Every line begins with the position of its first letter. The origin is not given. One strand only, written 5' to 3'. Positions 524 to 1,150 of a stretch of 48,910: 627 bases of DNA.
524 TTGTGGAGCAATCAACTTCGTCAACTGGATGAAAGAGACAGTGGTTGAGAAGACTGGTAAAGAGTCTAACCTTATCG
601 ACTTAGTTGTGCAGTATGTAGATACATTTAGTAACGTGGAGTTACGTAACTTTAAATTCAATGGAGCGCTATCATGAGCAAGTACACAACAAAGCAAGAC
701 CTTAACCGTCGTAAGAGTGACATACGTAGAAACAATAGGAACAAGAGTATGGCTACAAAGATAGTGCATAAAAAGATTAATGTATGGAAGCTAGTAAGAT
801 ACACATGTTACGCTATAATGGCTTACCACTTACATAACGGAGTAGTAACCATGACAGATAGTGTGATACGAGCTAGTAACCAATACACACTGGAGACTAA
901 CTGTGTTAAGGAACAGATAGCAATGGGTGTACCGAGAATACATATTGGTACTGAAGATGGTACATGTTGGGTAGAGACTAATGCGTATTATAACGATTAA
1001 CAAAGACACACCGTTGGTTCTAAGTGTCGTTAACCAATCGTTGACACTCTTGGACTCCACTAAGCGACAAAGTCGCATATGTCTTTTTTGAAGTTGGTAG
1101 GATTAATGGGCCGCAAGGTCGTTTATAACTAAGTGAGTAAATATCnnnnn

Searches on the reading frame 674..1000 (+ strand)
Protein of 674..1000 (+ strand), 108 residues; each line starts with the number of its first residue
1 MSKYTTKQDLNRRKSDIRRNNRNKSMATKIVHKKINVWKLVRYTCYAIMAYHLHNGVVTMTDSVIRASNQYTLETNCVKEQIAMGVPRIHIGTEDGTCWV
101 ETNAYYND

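Call 66: search_protein_families(library=phrogs, proteins=[window:674-1000:+], max_evalue=0.01)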
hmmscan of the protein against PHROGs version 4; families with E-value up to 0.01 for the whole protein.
window:674-1000:+ (108 aa): 2 families
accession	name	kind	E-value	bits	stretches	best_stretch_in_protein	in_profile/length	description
phrog_19839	-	unknown function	1.5e-05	26.2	1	59-107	27-75/77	-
phrog_25167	-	unknown function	0.0011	20.1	1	68-100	26-58/60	-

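Call 67: search_protein_families(library=pfam, proteins=[window:674-1000:+], max_evalue=0.01)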
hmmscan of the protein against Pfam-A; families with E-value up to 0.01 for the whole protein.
window:674-1000:+ (108 aa): 0 families
